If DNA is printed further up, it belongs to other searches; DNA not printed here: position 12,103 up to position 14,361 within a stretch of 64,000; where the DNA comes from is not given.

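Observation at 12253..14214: Histidine-kinase-like protein without an ATPase domain, fused to a receiver, a TM helix and a periplasmic AMIN domain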

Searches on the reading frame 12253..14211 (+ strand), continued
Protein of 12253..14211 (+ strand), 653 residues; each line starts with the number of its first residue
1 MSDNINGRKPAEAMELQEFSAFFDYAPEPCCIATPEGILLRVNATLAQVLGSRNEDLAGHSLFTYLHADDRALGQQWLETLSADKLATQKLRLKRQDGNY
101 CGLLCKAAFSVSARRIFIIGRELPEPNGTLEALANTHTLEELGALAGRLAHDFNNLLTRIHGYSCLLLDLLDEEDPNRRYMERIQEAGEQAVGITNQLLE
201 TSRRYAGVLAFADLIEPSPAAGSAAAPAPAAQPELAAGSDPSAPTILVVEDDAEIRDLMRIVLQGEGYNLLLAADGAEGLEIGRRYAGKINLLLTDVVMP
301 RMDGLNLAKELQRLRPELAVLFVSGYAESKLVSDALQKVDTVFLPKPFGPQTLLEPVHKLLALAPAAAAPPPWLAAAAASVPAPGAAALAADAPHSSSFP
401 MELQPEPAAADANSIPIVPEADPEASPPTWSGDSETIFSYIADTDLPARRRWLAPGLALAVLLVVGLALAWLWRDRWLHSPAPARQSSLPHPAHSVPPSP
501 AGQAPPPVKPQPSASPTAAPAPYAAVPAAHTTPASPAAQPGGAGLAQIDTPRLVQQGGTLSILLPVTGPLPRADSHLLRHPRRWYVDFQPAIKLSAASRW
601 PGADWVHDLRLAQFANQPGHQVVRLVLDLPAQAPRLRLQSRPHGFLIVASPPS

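Call 5: find_homologous_proteins(query=window:12253-14211:+, max_evalue=0.001)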
Query window:12253-14211:+ (653 aa): 1001 proteins with E <= 0.001 among 8000 candidates; the best 120 are listed.
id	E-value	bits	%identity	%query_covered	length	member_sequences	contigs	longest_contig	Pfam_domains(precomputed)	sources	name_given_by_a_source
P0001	0.0e+0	1446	100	100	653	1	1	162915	PF00512.32,PF00989.32,PF00072.31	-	-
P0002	1.0e-140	489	60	59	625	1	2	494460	PF00691.26,PF08447.19,PF13426.14,PF13188.14,PF08448.17,PF00512.32,PF00989.32,PF00072.31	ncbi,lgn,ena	-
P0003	4.5e-83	298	45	53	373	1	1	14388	PF08447.19,PF13426.14,PF08448.17,PF00512.32,PF00989.32,PF00072.31,PF14598.13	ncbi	-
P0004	4.0e-51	193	41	22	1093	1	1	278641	PF08447.19,PF13426.14,PF13188.14,PF08448.17,PF02518.32,PF00512.32,PF00989.32,PF00072.31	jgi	jgi:two-component system, cell cycle sensor histidine kinase and response regulator CckA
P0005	1.3e-50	191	44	18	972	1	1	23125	PF08447.19,PF13426.14,PF13188.14,PF08448.17,PF02518.32,PF00512.32,PF00989.32,PF00072.31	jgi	jgi:PAS domain S-box-containing protein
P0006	1.4e-48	184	44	18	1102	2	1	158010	PF08447.19,PF13426.14,PF13188.14,PF08448.17,PF02518.32,PF00512.32,PF00989.32,PF00072.31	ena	-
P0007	4.0e-47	179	47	18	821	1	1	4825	PF08447.19,PF13426.14,PF13188.14,PF12860.14,PF08448.17,PF02518.32,PF00512.32,PF00989.32,PF00072.31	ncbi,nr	ncbi:MAG: response regulator [Gemmatimonadales bacterium]|nr:response regulator [Gemmatimonadales ba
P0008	2.4e-46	177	46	18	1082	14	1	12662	PF08447.19,PF13426.14,PF13188.14,PF13185.13,PF08448.17,PF02518.32,PF00512.32,PF00989.32,PF00072.31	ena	-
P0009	5.1e-46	176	43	18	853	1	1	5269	PF13426.14,PF13185.13,PF01590.33,PF02518.32,PF13492.13,PF00512.32,PF00989.32,PF00072.31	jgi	jgi:PAS domain S-box-containing protein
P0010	6.6e-46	175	37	29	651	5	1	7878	PF08447.19,PF13426.14,PF13188.14,PF08448.17,PF02518.32,PF00512.32,PF00989.32,PF00072.31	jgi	-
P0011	4.5e-44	169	40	18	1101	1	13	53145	PF08447.19,PF13426.14,PF13188.14,PF08448.17,PF02518.32,PF00512.32,PF00989.32,PF00072.31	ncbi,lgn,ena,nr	ncbi:MAG TPA: response regulator [Gemmatimonadaceae bacterium]|nr:response regulator [Gemmatimonadac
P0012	1.6e-43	168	36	23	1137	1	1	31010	PF08447.19,PF13426.14,PF13185.13,PF01590.33,PF08448.17,PF02518.32,PF13492.13,PF00512.32,PF00989.32,PF00072.31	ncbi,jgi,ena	jgi:PAS domain S-box-containing protein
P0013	8.9e-43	165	45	20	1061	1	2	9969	PF08447.19,PF13426.14,PF13188.14,PF13185.13,PF01590.33,PF08448.17,PF02518.32,PF00512.32,PF00989.32,PF00072.31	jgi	-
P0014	8.9e-43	165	45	20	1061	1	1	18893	PF08447.19,PF13426.14,PF13188.14,PF13185.13,PF01590.33,PF08448.17,PF02518.32,PF00512.32,PF00989.32,PF00072.31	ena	-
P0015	3.0e-42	163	46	24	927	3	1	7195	PF08447.19,PF13426.14,PF08448.17,PF02518.32,PF00512.32,PF00989.32,PF00072.31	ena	-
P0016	7.6e-42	162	42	20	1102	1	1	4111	PF13426.14,PF13188.14,PF24820.2,PF08448.17,PF02518.32,PF00512.32,PF00989.32,PF00072.31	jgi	jgi:PAS domain S-box-containing protein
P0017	1.1e-41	161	38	19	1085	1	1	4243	PF08447.19,PF13426.14,PF13188.14,PF12860.14,PF08448.17,PF02518.32,PF00512.32,PF00989.32,PF00072.31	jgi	jgi:two-component system, cell cycle sensor histidine kinase and response regulator CckA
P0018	2.5e-40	157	41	22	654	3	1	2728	PF13426.14,PF13188.14,PF08448.17,PF02518.32,PF00512.32,PF00989.32,PF00072.31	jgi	jgi:two-component system cell cycle sensor histidine kinase/response regulator CckA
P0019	3.3e-40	157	39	18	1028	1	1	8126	PF08447.19,PF13426.14,PF13185.13,PF01590.33,PF02518.32,PF13492.13,PF00512.32,PF00072.31,PF11849.15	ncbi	ncbi:MAG: response regulator [Acidobacteriota bacterium]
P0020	3.7e-40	156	45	20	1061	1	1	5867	PF08447.19,PF13426.14,PF13188.14,PF13185.13,PF01590.33,PF08448.17,PF02518.32,PF00512.32,PF00989.32,PF00072.31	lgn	-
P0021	6.5e-40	156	48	18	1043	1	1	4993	PF13426.14,PF13188.14,PF08448.17,PF02518.32,PF00512.32,PF00989.32,PF00072.31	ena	-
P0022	7.5e-40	155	48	18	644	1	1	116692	PF08447.19,PF13426.14,PF08448.17,PF02518.32,PF00512.32,PF00989.32,PF00072.31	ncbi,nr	ncbi:MAG: response regulator [Acidobacteria bacterium]|nr:response regulator [Acidobacteriota bacter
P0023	8.9e-40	155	44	20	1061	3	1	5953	PF08447.19,PF13426.14,PF13188.14,PF13185.13,PF01590.33,PF08448.17,PF02518.32,PF13492.13,PF00512.32,PF00989.32,PF00072.31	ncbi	-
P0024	2.0e-39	154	39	20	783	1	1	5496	PF00672.31,PF08447.19,PF13426.14,PF13188.14,PF08448.17,PF02518.32,PF00512.32,PF00989.32,PF00072.31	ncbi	-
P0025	2.5e-39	154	46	19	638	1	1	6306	PF08448.17,PF02518.32,PF00512.32,PF00989.32,PF00072.31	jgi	jgi:PAS domain S-box-containing protein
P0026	6.6e-39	152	42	22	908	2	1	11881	PF08447.19,PF13426.14,PF13188.14,PF18095.8,PF08448.17,PF02518.32,PF00512.32,PF00989.32,PF00072.31,PF14598.13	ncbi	-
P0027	9.1e-39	152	43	22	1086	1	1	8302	PF08447.19,PF13426.14,PF13188.14,PF13185.13,PF01590.33,PF08448.17,PF02518.32,PF13492.13,PF00512.32,PF00989.32,PF00072.31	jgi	jgi:two-component system, cell cycle sensor histidine kinase and response regulator CckA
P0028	1.2e-38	151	38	19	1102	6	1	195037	PF08447.19,PF13426.14,PF13188.14,PF13185.13,PF08448.17,PF02518.32,PF00512.32,PF00989.32,PF00072.31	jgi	jgi:two-component system cell cycle sensor histidine kinase/response regulator CckA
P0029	2.0e-38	151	43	22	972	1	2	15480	PF13426.14,PF08448.17,PF02518.32,PF00512.32,PF00989.32,PF00072.31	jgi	jgi:PAS domain S-box-containing protein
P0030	3.3e-38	150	46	20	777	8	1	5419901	PF08447.19,PF13426.14,PF13188.14,PF12860.14,PF08448.17,PF02518.32,PF00512.32,PF00989.32,PF00072.31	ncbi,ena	-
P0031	3.6e-38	150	41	22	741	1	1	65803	PF08447.19,PF13426.14,PF13188.14,PF24820.2,PF08448.17,PF02518.32,PF00512.32,PF00989.32,PF00072.31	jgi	-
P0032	3.8e-38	150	39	22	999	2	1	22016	PF13426.14,PF01590.33,PF08448.17,PF02518.32,PF00512.32,PF00989.32,PF00072.31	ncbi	-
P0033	1.1e-37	148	45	21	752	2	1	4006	PF08447.19,PF13426.14,PF13188.14,PF08448.17,PF02518.32,PF00512.32,PF00989.32,PF00072.31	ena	-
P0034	1.3e-37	148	48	18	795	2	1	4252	PF13188.14,PF13185.13,PF01590.33,PF08448.17,PF02518.32,PF13492.13,PF00512.32,PF00989.32,PF00072.31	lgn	-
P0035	1.5e-37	148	39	18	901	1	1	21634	PF08447.19,PF13426.14,PF13188.14,PF12860.14,PF08448.17,PF02518.32,PF00512.32,PF00989.32,PF00072.31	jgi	jgi:PAS domain S-box-containing protein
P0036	1.7e-37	148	44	19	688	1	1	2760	PF08447.19,PF13426.14,PF13188.14,PF08448.17,PF02518.32,PF00512.32,PF00989.32,PF00072.31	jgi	jgi:PAS domain S-box-containing protein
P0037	2.1e-37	147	42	18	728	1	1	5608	PF13185.13,PF01590.33,PF02518.32,PF13492.13,PF00512.32,PF00072.31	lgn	-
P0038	2.5e-37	147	43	21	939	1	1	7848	PF08447.19,PF13426.14,PF13188.14,PF08448.17,PF02518.32,PF00512.32,PF00989.32,PF00072.31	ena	-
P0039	6.6e-37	146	41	20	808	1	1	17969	PF13596.13,PF08447.19,PF13426.14,PF13188.14,PF08448.17,PF02518.32,PF00512.32,PF00989.32,PF00072.31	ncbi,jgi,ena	jgi:PAS domain S-box-containing protein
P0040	7.6e-37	145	45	21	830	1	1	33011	PF08447.19,PF13426.14,PF13188.14,PF08448.17,PF02518.32,PF00512.32,PF00989.32,PF00072.31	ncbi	-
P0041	1.4e-36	145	41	21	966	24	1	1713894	PF08447.19,PF13426.14,PF13188.14,PF24820.2,PF08448.17,PF02518.32,PF00512.32,PF00989.32,PF00072.31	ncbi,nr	ncbi:MAG: PAS domain S-box protein [Gemmatimonadetes bacterium]|nr:PAS domain S-box protein [Gemmati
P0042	1.6e-36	144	42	19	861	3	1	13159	PF00672.31,PF08447.19,PF13426.14,PF08448.17,PF02518.32,PF00512.32,PF00989.32,PF00072.31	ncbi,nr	ncbi:MAG: PAS domain S-box protein [Chloroflexi bacterium]|nr:PAS domain S-box protein [Chloroflexot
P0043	2.9e-36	144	38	21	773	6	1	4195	PF00672.31,PF08448.17,PF02518.32,PF00512.32,PF00989.32,PF00072.31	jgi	jgi:PAS domain S-box-containing protein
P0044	3.0e-36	143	38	18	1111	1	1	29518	PF08447.19,PF13426.14,PF13188.14,PF13185.13,PF01590.33,PF08448.17,PF02518.32,PF00512.32,PF00989.32,PF00072.31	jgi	jgi:PAS domain S-box-containing protein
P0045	3.1e-36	143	53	18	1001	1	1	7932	PF13426.14,PF13188.14,PF13185.13,PF01590.33,PF08448.17,PF02518.32,PF13492.13,PF00512.32,PF00989.32,PF00072.31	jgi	jgi:PAS domain S-box-containing protein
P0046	3.2e-36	143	41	20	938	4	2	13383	PF13426.14,PF13188.14,PF05231.20,PF08448.17,PF02518.32,PF00512.32,PF00989.32,PF00072.31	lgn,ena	-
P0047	4.1e-36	143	44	17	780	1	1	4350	PF08447.19,PF13426.14,PF13188.14,PF08448.17,PF02518.32,PF00512.32,PF00989.32,PF00072.31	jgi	jgi:two-component system, cell cycle sensor histidine kinase and response regulator CckA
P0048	5.2e-36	143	43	21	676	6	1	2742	PF08447.19,PF13426.14,PF13188.14,PF08448.17,PF02518.32,PF00512.32,PF00989.32,PF00072.31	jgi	jgi:PAS domain S-box-containing protein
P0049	6.6e-36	142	46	21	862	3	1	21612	PF08447.19,PF02518.32,PF00512.32,PF00072.31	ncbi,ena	-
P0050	6.8e-36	142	41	21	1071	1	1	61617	PF08447.19,PF13426.14,PF13188.14,PF13185.13,PF08448.17,PF02518.32,PF00512.32,PF00989.32,PF00072.31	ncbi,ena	-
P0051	7.0e-36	142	31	35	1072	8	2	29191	PF08447.19,PF13426.14,PF13188.14,PF13185.13,PF01590.33,PF08448.17,PF02518.32,PF13492.13,PF00512.32,PF00989.32,PF00072.31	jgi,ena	-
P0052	9.9e-36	142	38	21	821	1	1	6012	PF08447.19,PF13426.14,PF01590.33,PF08448.17,PF02518.32,PF00512.32,PF00989.32,PF00072.31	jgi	jgi:PAS domain S-box-containing protein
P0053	1.6e-35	141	38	18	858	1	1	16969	PF13426.14,PF13188.14,PF13185.13,PF01590.33,PF08448.17,PF02518.32,PF13492.13,PF00512.32,PF00989.32,PF00072.31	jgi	jgi:PAS domain S-box-containing protein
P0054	2.6e-35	140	42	21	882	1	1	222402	PF13185.13,PF01590.33,PF02518.32,PF13492.13,PF00512.32,PF23198.2,PF00989.32,PF00072.31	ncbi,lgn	ncbi:MAG: response regulator [Gemmatimonadaceae bacterium]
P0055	3.5e-35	140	41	19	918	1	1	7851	PF13426.14,PF13188.14,PF12860.14,PF24820.2,PF08448.17,PF02518.32,PF00512.32,PF00989.32,PF00072.31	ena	-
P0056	5.0e-35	139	47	18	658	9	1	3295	PF08447.19,PF13426.14,PF13188.14,PF08448.17,PF02518.32,PF00512.32,PF00989.32,PF00072.31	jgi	jgi:two-component system, cell cycle sensor histidine kinase and response regulator CckA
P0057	5.2e-35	139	38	19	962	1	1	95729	PF08447.19,PF13426.14,PF13188.14,PF08448.17,PF02518.32,PF00989.32,PF00072.31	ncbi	-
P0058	5.2e-35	139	37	21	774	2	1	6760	PF00672.31,PF08448.17,PF02518.32,PF00512.32,PF00989.32,PF00072.31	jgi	jgi:PAS domain S-box-containing protein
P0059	7.4e-35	139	42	23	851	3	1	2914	PF00672.31,PF13426.14,PF02743.25,PF08448.17,PF02518.32,PF00512.32,PF00989.32,PF00072.31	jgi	jgi:two-component system cell cycle sensor histidine kinase/response regulator CckA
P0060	9.9e-35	138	44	21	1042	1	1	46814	PF08447.19,PF13426.14,PF13188.14,PF08448.17,PF02518.32,PF00512.32,PF00989.32,PF00072.31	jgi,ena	-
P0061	1.5e-34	138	46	18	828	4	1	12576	PF05231.20,PF02518.32,PF00512.32,PF00072.31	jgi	-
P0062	1.9e-34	138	30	31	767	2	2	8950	PF08447.19,PF13426.14,PF13188.14,PF08448.17,PF02518.32,PF00512.32,PF00989.32,PF00072.31,PF14598.13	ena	-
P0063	2.2e-34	137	44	22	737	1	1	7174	PF08447.19,PF13426.14,PF08448.17,PF02518.32,PF00512.32,PF00989.32,PF00072.31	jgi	jgi:PAS domain S-box-containing protein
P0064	3.9e-34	137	45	19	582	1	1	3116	PF02518.32,PF00512.32,PF00072.31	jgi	-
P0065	4.3e-34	136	41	18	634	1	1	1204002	PF08447.19,PF08448.17,PF02518.32,PF00512.32,PF00072.31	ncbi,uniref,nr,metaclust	ncbi:response regulator [Zavarzinella formosa]|uniref:response regulator n=1 Tax=Zavarzinella formos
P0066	5.7e-34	136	37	20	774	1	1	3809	PF00672.31,PF08448.17,PF02518.32,PF00512.32,PF00989.32,PF00072.31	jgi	jgi:PAS domain S-box-containing protein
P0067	5.8e-34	136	45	21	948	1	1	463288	PF08447.19,PF13426.14,PF13188.14,PF08448.17,PF02518.32,PF00512.32,PF00989.32,PF00072.31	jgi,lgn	jgi:PAS domain S-box-containing protein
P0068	6.0e-34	136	43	23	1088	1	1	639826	PF13185.13,PF01590.33,PF02518.32,PF13492.13,PF00512.32,PF00072.31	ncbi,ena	-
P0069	6.5e-34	136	39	18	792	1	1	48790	PF13596.13,PF13426.14,PF13188.14,PF12860.14,PF08448.17,PF02518.32,PF00512.32,PF00989.32,PF00072.31,PF06490.18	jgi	jgi:PAS domain S-box-containing protein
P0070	1.1e-33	135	39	20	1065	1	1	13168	PF08447.19,PF13426.14,PF13185.13,PF01590.33,PF08448.17,PF02518.32,PF00512.32,PF00989.32,PF00072.31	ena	-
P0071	1.1e-33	135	49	20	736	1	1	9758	PF08447.19,PF20969.3,PF02518.32,PF00512.32,PF00072.31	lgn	-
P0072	1.3e-33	135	39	20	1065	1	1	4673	PF08447.19,PF13426.14,PF13185.13,PF01590.33,PF08448.17,PF02518.32,PF00512.32,PF00989.32,PF00072.31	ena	-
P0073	1.4e-33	135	37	23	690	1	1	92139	PF08448.17,PF02518.32,PF00512.32,PF00072.31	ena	-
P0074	1.6e-33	135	40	20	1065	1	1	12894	PF08447.19,PF13426.14,PF13185.13,PF01590.33,PF08448.17,PF02518.32,PF00512.32,PF00989.32,PF00072.31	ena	-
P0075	1.6e-33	134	39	22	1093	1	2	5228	PF13426.14,PF13188.14,PF02518.32,PF00512.32,PF00072.31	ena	-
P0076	2.0e-33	134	37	22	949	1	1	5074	PF08447.19,PF13426.14,PF13188.14,PF08448.17,PF02518.32,PF00512.32,PF00989.32,PF00072.31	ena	-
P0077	2.0e-33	134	40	24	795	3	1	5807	PF13426.14,PF13188.14,PF08448.17,PF02518.32,PF00512.32,PF00989.32,PF00072.31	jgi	-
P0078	2.3e-33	134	39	22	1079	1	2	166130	PF08447.19,PF13426.14,PF13185.13,PF01590.33,PF08448.17,PF02518.32,PF00512.32,PF00989.32,PF00072.31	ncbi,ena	-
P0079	2.4e-33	134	41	24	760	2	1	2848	PF13426.14,PF13188.14,PF13185.13,PF01590.33,PF08448.17,PF02518.32,PF00512.32,PF00989.32,PF00072.31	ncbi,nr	ncbi:MAG: response regulator, partial [Gemmatimonadales bacterium]|nr:response regulator [Gemmatimon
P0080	2.6e-33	134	42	21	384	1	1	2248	PF02518.32,PF00512.32,PF00072.31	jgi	jgi:CheY-like chemotaxis protein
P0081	3.0e-33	134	39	22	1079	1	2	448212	PF08447.19,PF13426.14,PF13185.13,PF01590.33,PF08448.17,PF02518.32,PF00512.32,PF00989.32,PF00072.31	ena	-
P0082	3.7e-33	133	40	20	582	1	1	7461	PF13426.14,PF08448.17,PF02518.32,PF00512.32,PF00989.32,PF00072.31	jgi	jgi:PAS domain S-box-containing protein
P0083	4.2e-33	133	45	21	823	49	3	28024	PF13426.14,PF05231.20,PF08448.17,PF02518.32,PF00512.32,PF00989.32,PF00072.31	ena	-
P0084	4.3e-33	133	39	19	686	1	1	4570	PF13188.14,PF02518.32,PF00072.31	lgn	-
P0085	4.4e-33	133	40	19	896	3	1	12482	PF08447.19,PF13426.14,PF13188.14,PF24820.2,PF08448.17,PF02518.32,PF00512.32,PF00989.32,PF24990.1,PF00072.31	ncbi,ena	-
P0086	5.6e-33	133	41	21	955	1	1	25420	PF08447.19,PF13426.14,PF13188.14,PF08448.17,PF02518.32,PF00512.32,PF00989.32,PF00072.31,PF14598.13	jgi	jgi:PAS domain S-box-containing protein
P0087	6.0e-33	133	49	17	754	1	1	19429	PF08447.19,PF13426.14,PF13188.14,PF12860.14,PF08448.17,PF02518.32,PF00512.32,PF00989.32,PF00072.31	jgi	jgi:PAS domain S-box-containing protein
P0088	6.3e-33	133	30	30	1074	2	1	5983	PF08447.19,PF13426.14,PF13188.14,PF08448.17,PF02518.32,PF00989.32,PF00072.31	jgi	-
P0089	9.6e-33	132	47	18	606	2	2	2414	PF13426.14,PF13188.14,PF08448.17,PF02518.32,PF00512.32,PF00989.32,PF00072.31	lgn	-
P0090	1.0e-32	132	38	23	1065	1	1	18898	PF08447.19,PF13426.14,PF13185.13,PF01590.33,PF08448.17,PF02518.32,PF00512.32,PF00989.32,PF00072.31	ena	-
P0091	1.1e-32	132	42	18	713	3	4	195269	PF13188.14,PF07695.18,PF08448.17,PF02518.32,PF00512.32,PF00072.31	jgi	jgi:PAS domain S-box-containing protein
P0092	1.1e-32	132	40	18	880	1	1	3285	PF08447.19,PF13426.14,PF13188.14,PF13185.13,PF01590.33,PF08448.17,PF02518.32,PF00512.32,PF00989.32,PF00072.31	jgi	jgi:PAS domain S-box-containing protein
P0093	1.2e-32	132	44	19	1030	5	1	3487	PF08447.19,PF13426.14,PF13188.14,PF05227.20,PF08448.17,PF02518.32,PF00512.32,PF00989.32,PF00072.31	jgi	-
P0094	1.3e-32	132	47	19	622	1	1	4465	PF08447.19,PF13426.14,PF13188.14,PF08448.17,PF02518.32,PF00989.32,PF00072.31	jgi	jgi:two-component system, cell cycle sensor histidine kinase and response regulator CckA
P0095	1.3e-32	131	36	21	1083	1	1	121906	PF08447.19,PF13426.14,PF13188.14,PF08448.17,PF02518.32,PF00512.32,PF00989.32,PF00072.31,PF14598.13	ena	-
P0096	1.4e-32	131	47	19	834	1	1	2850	PF13426.14,PF13188.14,PF13185.13,PF01590.33,PF02518.32,PF13492.13,PF00512.32,PF13493.12,PF00072.31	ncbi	-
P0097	1.5e-32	131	39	22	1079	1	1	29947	PF08447.19,PF13426.14,PF13185.13,PF01590.33,PF08448.17,PF02518.32,PF00512.32,PF00989.32,PF00072.31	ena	-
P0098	1.6e-32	131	38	22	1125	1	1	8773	PF13426.14,PF13188.14,PF13185.13,PF01590.33,PF08448.17,PF02518.32,PF13492.13,PF00512.32,PF13493.12,PF00989.32,PF00072.31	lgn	-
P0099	1.6e-32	131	38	23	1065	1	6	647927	PF08447.19,PF13426.14,PF13185.13,PF01590.33,PF08448.17,PF02518.32,PF00512.32,PF00989.32,PF00072.31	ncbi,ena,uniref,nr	ncbi:PAS domain S-box-containing protein [Janthinobacterium sp. TND4EL3]|uniref:PAS domain-containin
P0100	2.0e-32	131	44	19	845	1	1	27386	PF13185.13,PF01590.33,PF08448.17,PF02518.32,PF13492.13,PF00512.32,PF00072.31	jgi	jgi:PAS domain S-box-containing protein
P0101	2.1e-32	131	40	20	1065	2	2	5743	PF08447.19,PF13426.14,PF13185.13,PF01590.33,PF08448.17,PF02518.32,PF00512.32,PF00989.32,PF00072.31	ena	-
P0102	2.1e-32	131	43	22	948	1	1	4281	PF08447.19,PF13426.14,PF13188.14,PF12860.14,PF08448.17,PF02518.32,PF00512.32,PF00989.32,PF00072.31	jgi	jgi:two-component system cell cycle sensor histidine kinase/response regulator CckA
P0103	2.2e-32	131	36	18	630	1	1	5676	PF13426.14,PF13188.14,PF02518.32,PF00512.32,PF00989.32,PF00072.31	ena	-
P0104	2.3e-32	131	37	22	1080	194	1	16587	PF08447.19,PF13426.14,PF13185.13,PF01590.33,PF08448.17,PF02518.32,PF00512.32,PF00989.32,PF00072.31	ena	-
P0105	2.4e-32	131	38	23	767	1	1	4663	PF08447.19,PF13426.14,PF13188.14,PF08448.17,PF02518.32,PF00512.32,PF00989.32,PF00072.31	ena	-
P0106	2.4e-32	131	42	23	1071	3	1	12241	PF08447.19,PF13426.14,PF05231.20,PF13185.13,PF01590.33,PF08448.17,PF02518.32,PF00512.32,PF00989.32,PF00072.31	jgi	-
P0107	2.4e-32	131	43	19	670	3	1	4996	PF08447.19,PF13426.14,PF13188.14,PF08448.17,PF02518.32,PF00512.32,PF00989.32,PF00072.31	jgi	jgi:two-component system, cell cycle sensor histidine kinase and response regulator CckA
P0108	2.4e-32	131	42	22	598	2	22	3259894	PF02518.32,PF00512.32,PF00072.31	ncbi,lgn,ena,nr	ncbi:MAG: response regulator [Planctomycetes bacterium]|nr:response regulator [Planctomycetota bacte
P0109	2.5e-32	131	46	18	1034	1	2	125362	PF08447.19,PF13426.14,PF13188.14,PF08448.17,PF02518.32,PF00512.32,PF00989.32,PF00072.31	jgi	jgi:PAS domain S-box-containing protein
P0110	2.5e-32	131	43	21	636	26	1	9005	PF13426.14,PF08448.17,PF02518.32,PF00512.32,PF00989.32,PF00072.31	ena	-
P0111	2.6e-32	131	38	23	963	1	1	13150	PF08447.19,PF13426.14,PF13185.13,PF01590.33,PF08448.17,PF02518.32,PF00512.32,PF00989.32,PF00072.31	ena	-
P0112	2.6e-32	130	45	18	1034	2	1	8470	PF08447.19,PF13426.14,PF13188.14,PF08448.17,PF02518.32,PF00512.32,PF00989.32,PF00072.31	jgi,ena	-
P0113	2.8e-32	130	39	20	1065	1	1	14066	PF08447.19,PF13426.14,PF13185.13,PF01590.33,PF08448.17,PF02518.32,PF00512.32,PF00989.32,PF00072.31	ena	-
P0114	2.9e-32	130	39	20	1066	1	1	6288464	PF08447.19,PF13426.14,PF13185.13,PF01590.33,PF08448.17,PF02518.32,PF00512.32,PF00989.32,PF00072.31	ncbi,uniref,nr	ncbi:PAS domain-containing protein [Janthinobacterium sp. LM6]|uniref:PAS domain-containing protein 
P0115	3.1e-32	130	37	22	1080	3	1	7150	PF08447.19,PF13426.14,PF13185.13,PF01590.33,PF08448.17,PF02518.32,PF00512.32,PF00989.32,PF00072.31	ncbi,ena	-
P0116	3.2e-32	130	39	20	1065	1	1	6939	PF08447.19,PF13426.14,PF13185.13,PF01590.33,PF08448.17,PF02518.32,PF00512.32,PF00989.32,PF00072.31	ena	-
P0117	3.6e-32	130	45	21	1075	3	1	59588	PF13426.14,PF13188.14,PF02518.32,PF13492.13,PF00512.32,PF00989.32,PF00072.31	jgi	-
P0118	5.0e-32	130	32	28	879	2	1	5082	PF13426.14,PF13188.14,PF13185.13,PF24820.2,PF13492.13,PF00512.32,PF00072.31,PF08447.19,PF01590.33,PF08448.17,PF02518.32,PF00989.32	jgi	jgi:PAS domain S-box-containing protein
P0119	5.1e-32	130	41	18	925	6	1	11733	PF13426.14,PF13188.14,PF08448.17,PF02518.32,PF00512.32,PF00989.32,PF00072.31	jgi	jgi:PAS domain S-box-containing protein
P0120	5.7e-32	129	45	19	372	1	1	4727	PF02518.32,PF00512.32,PF00072.31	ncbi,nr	ncbi:MAG TPA: response regulator, partial [Polyangiaceae bacterium]|nr:response regulator [Polyangia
